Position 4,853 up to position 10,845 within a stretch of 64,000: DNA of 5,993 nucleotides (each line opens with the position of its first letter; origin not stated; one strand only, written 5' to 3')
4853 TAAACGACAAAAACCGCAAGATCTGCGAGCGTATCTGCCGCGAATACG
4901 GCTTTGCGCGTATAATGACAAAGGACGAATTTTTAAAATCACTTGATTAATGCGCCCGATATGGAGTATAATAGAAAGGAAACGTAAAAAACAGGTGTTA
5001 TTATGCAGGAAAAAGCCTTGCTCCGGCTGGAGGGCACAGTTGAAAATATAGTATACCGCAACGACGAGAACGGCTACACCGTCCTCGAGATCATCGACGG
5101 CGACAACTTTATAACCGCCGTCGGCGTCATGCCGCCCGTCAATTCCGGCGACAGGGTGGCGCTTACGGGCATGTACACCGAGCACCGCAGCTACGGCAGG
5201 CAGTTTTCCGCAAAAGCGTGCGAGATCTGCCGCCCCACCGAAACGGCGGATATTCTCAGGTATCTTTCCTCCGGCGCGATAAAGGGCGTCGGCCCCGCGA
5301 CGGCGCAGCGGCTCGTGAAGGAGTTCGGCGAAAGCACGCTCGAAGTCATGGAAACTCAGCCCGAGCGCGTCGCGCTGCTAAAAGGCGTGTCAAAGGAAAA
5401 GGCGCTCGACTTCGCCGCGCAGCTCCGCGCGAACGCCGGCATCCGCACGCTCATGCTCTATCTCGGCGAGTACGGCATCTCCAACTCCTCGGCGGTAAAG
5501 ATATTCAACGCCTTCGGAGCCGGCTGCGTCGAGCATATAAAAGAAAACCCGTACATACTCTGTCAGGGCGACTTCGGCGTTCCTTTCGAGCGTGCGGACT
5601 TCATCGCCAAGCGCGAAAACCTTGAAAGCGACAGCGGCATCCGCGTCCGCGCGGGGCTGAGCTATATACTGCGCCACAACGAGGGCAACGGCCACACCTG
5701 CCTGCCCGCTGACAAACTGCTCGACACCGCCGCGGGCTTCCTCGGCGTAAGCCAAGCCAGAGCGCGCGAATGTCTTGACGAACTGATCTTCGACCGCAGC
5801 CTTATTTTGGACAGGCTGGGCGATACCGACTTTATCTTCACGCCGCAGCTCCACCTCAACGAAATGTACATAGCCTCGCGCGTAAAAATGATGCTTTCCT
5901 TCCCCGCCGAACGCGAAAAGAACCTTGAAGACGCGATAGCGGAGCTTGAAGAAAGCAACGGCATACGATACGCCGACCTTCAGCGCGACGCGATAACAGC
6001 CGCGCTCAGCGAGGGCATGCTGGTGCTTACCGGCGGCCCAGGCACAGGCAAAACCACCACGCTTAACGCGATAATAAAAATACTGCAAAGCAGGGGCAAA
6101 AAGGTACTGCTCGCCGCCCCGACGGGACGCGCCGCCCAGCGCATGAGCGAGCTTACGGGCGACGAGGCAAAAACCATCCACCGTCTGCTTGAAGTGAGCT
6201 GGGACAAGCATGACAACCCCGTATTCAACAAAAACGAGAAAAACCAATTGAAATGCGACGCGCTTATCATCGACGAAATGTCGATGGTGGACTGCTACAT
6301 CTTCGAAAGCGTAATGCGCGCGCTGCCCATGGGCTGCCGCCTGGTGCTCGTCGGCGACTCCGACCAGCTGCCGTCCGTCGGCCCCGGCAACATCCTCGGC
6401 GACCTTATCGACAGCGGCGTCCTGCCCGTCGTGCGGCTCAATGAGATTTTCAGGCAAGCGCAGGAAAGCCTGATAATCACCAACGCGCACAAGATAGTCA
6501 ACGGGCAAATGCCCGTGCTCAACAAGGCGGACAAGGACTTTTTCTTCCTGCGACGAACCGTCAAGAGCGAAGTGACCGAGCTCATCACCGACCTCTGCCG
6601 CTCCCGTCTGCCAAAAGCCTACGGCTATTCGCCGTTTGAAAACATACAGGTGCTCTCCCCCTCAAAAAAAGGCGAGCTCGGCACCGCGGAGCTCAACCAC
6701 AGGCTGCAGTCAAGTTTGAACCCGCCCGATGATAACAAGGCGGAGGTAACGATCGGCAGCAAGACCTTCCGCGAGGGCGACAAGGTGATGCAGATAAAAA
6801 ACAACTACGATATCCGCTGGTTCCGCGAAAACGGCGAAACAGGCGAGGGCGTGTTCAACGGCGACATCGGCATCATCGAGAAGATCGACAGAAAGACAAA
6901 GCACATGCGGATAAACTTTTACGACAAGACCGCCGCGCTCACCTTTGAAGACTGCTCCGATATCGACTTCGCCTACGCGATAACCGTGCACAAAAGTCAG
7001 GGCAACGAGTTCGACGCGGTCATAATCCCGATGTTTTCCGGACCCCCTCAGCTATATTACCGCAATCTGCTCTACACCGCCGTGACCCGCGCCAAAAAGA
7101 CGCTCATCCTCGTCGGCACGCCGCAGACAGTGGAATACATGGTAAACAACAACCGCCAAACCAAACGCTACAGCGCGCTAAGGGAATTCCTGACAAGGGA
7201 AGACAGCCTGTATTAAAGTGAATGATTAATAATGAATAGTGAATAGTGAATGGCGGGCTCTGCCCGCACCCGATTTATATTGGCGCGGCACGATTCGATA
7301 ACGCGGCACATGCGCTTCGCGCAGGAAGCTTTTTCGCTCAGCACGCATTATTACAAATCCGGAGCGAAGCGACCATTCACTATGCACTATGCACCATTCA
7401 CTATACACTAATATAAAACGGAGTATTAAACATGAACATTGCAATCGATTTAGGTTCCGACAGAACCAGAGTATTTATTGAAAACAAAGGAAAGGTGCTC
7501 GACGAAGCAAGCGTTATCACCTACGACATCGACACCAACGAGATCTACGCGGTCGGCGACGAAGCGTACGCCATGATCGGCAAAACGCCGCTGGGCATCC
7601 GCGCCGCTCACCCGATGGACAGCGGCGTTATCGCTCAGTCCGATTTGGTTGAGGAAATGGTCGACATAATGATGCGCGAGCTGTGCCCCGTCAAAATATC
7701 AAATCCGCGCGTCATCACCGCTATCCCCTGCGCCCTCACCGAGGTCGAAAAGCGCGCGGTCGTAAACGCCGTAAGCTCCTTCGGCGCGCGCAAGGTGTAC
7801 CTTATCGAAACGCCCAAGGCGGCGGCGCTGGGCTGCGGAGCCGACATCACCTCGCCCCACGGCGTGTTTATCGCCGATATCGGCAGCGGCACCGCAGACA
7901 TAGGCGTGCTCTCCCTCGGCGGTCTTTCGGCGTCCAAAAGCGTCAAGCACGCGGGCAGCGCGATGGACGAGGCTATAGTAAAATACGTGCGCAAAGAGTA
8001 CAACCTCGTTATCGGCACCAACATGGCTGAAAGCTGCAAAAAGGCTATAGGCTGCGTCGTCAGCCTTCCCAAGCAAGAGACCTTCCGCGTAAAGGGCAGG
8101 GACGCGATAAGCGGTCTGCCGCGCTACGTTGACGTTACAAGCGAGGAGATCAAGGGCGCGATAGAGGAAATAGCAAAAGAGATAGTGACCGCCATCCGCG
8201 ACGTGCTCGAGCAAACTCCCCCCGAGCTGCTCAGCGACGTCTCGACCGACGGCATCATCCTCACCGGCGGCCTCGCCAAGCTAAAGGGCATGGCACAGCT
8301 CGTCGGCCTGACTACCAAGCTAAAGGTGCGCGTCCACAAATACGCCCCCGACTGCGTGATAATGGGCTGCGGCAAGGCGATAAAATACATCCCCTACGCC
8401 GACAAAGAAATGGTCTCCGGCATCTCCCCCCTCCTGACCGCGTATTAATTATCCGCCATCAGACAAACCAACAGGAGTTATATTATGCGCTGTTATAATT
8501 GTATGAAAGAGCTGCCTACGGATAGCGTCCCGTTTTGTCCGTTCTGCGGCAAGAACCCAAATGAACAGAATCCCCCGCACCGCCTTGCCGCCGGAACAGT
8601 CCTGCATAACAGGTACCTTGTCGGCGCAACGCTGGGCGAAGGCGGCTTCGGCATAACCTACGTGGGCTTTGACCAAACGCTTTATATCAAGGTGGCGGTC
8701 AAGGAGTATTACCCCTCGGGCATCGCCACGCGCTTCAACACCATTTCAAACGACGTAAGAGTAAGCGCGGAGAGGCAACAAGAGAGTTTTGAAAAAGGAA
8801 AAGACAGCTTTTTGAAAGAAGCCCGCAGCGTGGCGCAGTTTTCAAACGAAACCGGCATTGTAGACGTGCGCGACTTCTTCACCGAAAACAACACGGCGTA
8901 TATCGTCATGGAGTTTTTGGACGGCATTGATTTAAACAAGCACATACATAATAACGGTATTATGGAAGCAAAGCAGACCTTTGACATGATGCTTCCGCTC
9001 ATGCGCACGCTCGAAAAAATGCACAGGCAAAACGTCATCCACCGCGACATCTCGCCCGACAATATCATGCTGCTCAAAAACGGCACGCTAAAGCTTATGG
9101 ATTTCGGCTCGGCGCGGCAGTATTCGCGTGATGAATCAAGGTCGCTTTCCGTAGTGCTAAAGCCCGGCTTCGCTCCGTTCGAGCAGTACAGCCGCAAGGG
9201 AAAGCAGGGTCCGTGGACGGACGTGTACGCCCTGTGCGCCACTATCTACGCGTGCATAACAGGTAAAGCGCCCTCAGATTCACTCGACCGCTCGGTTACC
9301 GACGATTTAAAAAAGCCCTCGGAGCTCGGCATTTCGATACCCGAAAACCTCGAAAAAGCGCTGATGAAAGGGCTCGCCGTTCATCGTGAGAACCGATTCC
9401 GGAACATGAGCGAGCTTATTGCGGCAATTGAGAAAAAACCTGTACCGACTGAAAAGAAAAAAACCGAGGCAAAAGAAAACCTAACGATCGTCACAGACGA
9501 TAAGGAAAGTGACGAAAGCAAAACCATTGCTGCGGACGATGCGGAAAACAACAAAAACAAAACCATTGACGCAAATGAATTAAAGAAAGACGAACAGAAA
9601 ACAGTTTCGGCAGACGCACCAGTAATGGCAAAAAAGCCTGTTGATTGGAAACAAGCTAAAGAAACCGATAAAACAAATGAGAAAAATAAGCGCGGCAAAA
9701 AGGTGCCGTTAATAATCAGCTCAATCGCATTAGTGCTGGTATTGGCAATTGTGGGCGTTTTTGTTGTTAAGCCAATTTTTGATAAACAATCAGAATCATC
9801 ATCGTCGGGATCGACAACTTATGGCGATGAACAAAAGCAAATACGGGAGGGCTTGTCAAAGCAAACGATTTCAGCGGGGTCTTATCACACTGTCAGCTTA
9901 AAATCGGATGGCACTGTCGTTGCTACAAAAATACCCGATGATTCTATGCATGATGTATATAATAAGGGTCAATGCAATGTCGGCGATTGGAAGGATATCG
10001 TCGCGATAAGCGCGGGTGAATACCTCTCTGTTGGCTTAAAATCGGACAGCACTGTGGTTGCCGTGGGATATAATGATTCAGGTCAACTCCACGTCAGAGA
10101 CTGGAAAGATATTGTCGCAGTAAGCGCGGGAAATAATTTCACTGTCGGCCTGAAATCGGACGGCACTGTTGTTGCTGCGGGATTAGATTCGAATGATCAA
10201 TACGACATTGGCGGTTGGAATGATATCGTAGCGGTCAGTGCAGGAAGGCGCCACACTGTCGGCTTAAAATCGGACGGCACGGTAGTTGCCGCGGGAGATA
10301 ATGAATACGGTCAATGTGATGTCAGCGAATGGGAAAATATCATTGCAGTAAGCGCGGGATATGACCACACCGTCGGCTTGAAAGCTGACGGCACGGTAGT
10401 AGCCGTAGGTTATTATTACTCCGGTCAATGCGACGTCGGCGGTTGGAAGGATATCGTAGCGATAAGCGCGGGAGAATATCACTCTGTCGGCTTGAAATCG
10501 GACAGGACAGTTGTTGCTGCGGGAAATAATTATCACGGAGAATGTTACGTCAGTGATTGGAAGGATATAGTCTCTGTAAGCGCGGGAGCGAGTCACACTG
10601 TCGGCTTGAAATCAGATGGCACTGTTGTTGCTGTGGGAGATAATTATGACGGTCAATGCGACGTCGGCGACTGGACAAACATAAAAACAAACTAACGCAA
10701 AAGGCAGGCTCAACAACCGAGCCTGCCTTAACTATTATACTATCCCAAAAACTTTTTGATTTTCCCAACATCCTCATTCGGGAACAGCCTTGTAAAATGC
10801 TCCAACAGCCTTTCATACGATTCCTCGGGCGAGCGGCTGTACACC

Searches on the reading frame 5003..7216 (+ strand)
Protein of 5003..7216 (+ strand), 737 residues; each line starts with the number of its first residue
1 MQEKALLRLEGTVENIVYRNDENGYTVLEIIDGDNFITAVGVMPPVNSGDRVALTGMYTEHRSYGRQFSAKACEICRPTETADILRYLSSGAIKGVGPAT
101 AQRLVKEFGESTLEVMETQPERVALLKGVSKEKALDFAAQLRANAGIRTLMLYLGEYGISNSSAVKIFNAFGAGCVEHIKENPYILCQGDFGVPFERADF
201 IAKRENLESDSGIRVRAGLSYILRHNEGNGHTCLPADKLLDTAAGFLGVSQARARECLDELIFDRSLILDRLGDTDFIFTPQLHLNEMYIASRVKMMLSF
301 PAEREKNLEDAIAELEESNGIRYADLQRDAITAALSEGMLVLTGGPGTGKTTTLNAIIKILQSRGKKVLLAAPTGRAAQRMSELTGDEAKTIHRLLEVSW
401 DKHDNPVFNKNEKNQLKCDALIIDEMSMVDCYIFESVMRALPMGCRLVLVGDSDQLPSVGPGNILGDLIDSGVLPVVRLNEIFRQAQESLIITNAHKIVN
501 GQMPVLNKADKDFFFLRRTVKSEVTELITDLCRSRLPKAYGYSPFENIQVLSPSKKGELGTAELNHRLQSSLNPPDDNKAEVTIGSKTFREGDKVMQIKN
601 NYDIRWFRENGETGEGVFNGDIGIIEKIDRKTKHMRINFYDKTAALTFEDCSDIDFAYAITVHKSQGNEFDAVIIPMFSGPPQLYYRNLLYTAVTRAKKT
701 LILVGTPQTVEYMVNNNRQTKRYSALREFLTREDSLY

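Call 7: search_protein_families(library=pfam, proteins=[window:5003-7216:+], max_evalue=0.01)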
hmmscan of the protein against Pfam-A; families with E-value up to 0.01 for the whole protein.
window:5003-7216:+ (737 aa): 27 families (the best 25 are shown)
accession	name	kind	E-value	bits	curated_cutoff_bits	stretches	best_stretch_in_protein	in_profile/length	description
PF13245.12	AAA_19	-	5.2e-44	150.1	25.1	1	327-461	1-134/134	AAA domain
PF13604.12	AAA_30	-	6.1e-41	140.7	27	1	323-506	2-177/191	AAA domain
PF14490.11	HHH_RecD2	-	6.6e-29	100.1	27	1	144-233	2-92/92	ATP-dependent RecD2 DNA helicase HHH domain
PF18335.7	SH3_13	-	9.3e-25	86.6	41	1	564-639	1-65/65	ATP-dependent RecD-like DNA helicase SH3 domain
PF23139.1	OB_YrrC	-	1.5e-20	73.4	27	1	8-78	3-76/76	ATP-dependent DNA helicase YrrC, OB-fold domain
PF13538.12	UvrD_C_2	-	1.4e-19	70.1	27.4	1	656-704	1-52/52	UvrD-like helicase C-terminal domain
PF13086.12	AAA_11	-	9.9e-13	48.9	27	1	325-384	4-71/257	AAA domain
PF01443.25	Viral_helicase1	-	6.2e-12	46.3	21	2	595-704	123-227/228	Viral superfamily 1 RNA helicase core domain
PF05970.20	PIF1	-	6.4e-10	39.4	25.9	1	336-441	21-126/223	PIF1-like helicase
PF00437.27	T2SSE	-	5.5e-06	25.7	24.9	1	318-369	121-174/370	Type II/IV secretion system protein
PF00270.35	DEAD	-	1.1e-05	25.7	26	1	326-390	3-70/167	DEAD/DEAH box helicase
PF05127.21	NAT10_TcmA_helicase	-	1.6e-05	25.3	22.7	1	341-439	1-111/176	RNA cytidine acetyltransferase NAT10/TcmA, helicase domain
PF14520.12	HHH_5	-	3.5e-05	24.6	27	1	93-134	7-48/57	Helix-hairpin-helix domain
PF13401.12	AAA_22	-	7.9e-05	23.4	27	1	336-374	4-45/130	AAA domain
PF13361.12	UvrD_C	-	0.00014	21.9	25.6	1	657-703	287-345/350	UvrD-like helicase C-terminal domain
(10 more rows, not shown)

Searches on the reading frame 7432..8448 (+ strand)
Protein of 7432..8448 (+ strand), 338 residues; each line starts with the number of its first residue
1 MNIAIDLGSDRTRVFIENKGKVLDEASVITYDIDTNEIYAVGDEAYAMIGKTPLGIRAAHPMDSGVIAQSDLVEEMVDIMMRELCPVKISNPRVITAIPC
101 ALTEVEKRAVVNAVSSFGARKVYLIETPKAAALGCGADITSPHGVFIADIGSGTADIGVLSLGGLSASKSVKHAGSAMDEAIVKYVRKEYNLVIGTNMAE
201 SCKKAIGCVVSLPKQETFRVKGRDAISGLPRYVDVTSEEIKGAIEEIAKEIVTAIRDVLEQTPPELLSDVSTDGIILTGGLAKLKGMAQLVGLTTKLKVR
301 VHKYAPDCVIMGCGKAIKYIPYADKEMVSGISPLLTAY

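Call 7: search_protein_families(library=pfam, proteins=[window:7432-8448:+], max_evalue=0.01)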
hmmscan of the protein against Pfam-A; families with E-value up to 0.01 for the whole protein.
window:7432-8448:+ (338 aa): 5 families
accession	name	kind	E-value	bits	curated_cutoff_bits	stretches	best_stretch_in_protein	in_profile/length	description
PF06723.19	MreB_Mbl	-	8.8e-106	353.9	27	1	2-320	3-322/327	MreB/Mbl protein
PF00012.26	HSP70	-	7.2e-09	34.8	20.6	1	94-307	136-361/599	Hsp70 protein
PF14450.12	FtsA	-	3.9e-07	30.9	31.8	1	148-304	3-112/127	Cell division protein FtsA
PF21522.3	MreB-like_C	-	0.00083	20.4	27.8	0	148-262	2-100/123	Archaeal actin homologue MreB-like, C-terminal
PF00022.25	Actin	-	0.0036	16.4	27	0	5-188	9-189/410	Actin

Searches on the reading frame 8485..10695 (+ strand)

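Call 7: search_protein_families(library=pfam, proteins=[window:8485-10695:+], max_evalue=0.01)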
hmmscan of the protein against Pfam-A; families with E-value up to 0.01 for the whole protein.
window:8485-10695:+ (736 aa): 11 families
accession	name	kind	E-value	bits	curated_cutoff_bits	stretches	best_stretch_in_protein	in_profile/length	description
PF13540.12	RCC1_2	-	7.1e-55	182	22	7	581-610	1-30/30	Regulator of chromosome condensation (RCC1) repeat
PF25390.1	WD40_RLD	-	5.1e-38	131.7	150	2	501-728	29-281/363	RCC1-like domain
PF00069.31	Pkinase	-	2e-33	116.4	31.7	1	46-268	3-201/263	Protein kinase domain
PF07714.23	PK_Tyr_Ser-Thr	-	3.3e-19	69.7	23.1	1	99-304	38-248/258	Protein tyrosine and serine/threonine kinase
PF03109.22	ABC1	-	4.7e-08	32.9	22.9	1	136-224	141-228/244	ABC1 atypical kinase-like domain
PF14531.12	Kinase-like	-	7.2e-06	25.9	25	1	167-304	149-289/289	Kinase-like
PF00415.24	RCC1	-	1.1e-05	26.3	21.7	0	694-707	36-49/50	Regulator of chromosome condensation (RCC1) repeat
PF06293.20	Kdo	-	0.0001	22.3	21.3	1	136-214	90-173/207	Lipopolysaccharide kinase (Kdo/WaaP) family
PF07387.17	Seadorna_VP7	-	0.0021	17.6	20.3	1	170-208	148-188/308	Seadornavirus VP7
PF17667.7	Pkinase_fungal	-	0.0058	15.8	24.1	1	174-217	297-345/387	Fungal protein kinase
PF14610.12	Psg1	-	0.0091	16.2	30.1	0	354-428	103-178/186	Ykl077w/Psg1 (Pma1 Stabilization in Golgi)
